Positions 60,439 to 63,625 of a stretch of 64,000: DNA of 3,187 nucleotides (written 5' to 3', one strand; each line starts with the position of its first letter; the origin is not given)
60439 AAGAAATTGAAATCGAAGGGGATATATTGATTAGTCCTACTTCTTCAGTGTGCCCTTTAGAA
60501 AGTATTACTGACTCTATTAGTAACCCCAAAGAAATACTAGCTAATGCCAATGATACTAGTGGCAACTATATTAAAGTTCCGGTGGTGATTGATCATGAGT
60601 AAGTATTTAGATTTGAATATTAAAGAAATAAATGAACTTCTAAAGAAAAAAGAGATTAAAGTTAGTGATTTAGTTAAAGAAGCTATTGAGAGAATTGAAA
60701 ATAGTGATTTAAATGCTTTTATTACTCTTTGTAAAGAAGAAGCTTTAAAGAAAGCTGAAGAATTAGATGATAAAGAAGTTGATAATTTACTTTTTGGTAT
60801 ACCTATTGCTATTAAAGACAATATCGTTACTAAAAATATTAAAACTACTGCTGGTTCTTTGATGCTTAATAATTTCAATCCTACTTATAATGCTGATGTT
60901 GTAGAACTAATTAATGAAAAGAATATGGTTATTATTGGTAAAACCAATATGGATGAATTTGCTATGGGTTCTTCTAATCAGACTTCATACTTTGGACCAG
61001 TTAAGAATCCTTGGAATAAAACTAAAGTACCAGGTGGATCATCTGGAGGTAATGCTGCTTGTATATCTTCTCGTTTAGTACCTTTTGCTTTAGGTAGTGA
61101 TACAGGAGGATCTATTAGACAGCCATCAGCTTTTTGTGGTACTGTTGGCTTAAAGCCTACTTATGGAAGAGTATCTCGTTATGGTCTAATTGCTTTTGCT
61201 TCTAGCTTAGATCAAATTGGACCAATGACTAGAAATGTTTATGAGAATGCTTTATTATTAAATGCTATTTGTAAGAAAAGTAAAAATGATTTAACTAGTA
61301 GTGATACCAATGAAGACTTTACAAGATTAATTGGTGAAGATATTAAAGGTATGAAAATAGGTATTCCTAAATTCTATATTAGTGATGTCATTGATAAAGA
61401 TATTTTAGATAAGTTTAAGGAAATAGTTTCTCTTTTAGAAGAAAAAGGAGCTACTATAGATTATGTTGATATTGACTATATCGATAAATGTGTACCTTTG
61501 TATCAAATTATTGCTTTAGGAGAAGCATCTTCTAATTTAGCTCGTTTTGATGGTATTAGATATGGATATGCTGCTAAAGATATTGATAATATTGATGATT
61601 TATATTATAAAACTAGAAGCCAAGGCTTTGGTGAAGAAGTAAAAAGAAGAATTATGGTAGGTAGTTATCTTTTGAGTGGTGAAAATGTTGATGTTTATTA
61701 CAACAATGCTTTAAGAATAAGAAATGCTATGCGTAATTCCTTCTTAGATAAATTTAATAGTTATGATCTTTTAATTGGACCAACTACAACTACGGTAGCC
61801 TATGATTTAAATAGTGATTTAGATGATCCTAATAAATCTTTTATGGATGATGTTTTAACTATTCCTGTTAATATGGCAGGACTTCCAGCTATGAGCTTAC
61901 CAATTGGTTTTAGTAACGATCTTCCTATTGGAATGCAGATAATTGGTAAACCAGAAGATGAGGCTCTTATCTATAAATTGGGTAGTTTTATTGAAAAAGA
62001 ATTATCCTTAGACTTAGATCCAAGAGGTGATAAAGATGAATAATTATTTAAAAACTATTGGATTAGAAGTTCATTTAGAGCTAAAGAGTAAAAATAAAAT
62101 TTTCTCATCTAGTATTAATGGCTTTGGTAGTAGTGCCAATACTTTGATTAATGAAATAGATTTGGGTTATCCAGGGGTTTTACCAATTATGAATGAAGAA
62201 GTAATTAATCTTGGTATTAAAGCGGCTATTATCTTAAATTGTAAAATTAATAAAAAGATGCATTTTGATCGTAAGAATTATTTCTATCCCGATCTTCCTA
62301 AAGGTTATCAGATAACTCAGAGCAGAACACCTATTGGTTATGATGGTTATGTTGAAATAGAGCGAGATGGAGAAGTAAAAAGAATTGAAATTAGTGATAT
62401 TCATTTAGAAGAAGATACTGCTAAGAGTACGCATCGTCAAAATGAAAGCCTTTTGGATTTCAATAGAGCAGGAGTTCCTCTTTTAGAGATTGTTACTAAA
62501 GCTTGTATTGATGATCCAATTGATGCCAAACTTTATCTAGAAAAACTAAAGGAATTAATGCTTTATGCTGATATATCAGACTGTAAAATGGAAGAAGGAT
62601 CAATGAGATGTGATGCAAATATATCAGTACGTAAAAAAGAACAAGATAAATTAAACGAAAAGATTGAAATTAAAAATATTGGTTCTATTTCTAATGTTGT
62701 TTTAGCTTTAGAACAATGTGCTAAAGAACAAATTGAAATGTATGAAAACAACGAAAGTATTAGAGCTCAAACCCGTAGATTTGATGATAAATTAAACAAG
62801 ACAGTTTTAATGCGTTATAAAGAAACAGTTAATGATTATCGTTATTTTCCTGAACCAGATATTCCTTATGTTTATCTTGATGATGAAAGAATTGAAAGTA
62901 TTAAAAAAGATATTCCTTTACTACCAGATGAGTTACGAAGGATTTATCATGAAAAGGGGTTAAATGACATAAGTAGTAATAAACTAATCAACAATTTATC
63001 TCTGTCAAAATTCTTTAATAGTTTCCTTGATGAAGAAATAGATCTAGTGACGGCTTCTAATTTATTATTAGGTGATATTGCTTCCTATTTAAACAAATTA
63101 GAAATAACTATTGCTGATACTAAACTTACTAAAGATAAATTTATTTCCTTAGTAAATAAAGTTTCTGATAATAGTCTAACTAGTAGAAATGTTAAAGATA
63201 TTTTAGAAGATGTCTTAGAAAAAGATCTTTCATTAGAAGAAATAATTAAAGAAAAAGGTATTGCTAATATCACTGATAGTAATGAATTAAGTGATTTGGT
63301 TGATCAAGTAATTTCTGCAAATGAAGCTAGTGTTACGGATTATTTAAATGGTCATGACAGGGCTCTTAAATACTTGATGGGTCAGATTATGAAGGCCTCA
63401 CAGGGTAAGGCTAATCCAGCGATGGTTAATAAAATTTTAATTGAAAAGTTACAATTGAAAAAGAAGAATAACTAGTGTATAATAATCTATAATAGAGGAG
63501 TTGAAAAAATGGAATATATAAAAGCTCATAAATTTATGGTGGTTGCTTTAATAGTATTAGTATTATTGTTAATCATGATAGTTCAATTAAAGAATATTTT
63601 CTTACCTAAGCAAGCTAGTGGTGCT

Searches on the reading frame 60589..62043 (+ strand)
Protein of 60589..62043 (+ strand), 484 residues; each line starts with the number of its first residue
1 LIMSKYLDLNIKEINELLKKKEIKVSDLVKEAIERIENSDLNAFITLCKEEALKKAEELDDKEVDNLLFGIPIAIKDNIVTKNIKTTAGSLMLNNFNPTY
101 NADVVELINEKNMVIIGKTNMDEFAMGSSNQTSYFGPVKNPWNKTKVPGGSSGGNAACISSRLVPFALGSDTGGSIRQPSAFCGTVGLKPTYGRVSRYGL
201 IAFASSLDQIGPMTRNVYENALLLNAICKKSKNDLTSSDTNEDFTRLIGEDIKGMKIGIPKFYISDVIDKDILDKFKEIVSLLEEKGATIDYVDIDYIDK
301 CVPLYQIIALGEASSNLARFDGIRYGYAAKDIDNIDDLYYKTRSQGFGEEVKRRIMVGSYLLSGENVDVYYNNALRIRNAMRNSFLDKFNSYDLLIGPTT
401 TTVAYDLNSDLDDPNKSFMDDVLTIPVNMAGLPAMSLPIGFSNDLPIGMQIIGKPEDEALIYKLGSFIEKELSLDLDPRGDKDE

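Call 74: search_protein_families(library=pfam, proteins=[window:60589-62043:+], max_evalue=0.00001)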
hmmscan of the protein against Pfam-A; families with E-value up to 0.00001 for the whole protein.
window:60589-62043:+ (484 aa): 1 family
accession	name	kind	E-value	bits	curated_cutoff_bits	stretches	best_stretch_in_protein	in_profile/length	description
PF01425.27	Amidase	-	1.5e-143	479.6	27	1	27-460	1-443/445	Amidase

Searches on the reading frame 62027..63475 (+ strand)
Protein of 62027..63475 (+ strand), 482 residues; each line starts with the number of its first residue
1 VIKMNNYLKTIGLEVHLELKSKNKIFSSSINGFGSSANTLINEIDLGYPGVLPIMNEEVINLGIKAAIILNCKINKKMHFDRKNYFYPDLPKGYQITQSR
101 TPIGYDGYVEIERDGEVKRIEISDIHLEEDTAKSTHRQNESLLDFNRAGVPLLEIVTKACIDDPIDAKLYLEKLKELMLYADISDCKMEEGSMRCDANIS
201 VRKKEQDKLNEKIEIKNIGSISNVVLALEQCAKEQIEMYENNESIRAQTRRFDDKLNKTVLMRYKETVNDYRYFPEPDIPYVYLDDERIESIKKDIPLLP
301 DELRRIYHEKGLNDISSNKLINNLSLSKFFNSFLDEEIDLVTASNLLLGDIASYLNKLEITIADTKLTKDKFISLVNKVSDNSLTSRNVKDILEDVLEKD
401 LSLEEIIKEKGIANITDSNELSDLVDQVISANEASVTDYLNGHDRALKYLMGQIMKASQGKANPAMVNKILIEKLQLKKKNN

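Call 74: search_protein_families(library=pfam, proteins=[window:62027-63475:+], max_evalue=0.00001)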
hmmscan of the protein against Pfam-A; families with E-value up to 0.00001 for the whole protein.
window:62027-63475:+ (482 aa): 2 families
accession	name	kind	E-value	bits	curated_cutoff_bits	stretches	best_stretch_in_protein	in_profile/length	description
PF02934.20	GatB_N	-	9.8e-107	356.7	23.4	1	10-290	2-277/277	GatB/GatE catalytic domain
PF02637.23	GatB_Yqey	-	3e-40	137.9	27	1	329-475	2-148/148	GatB domain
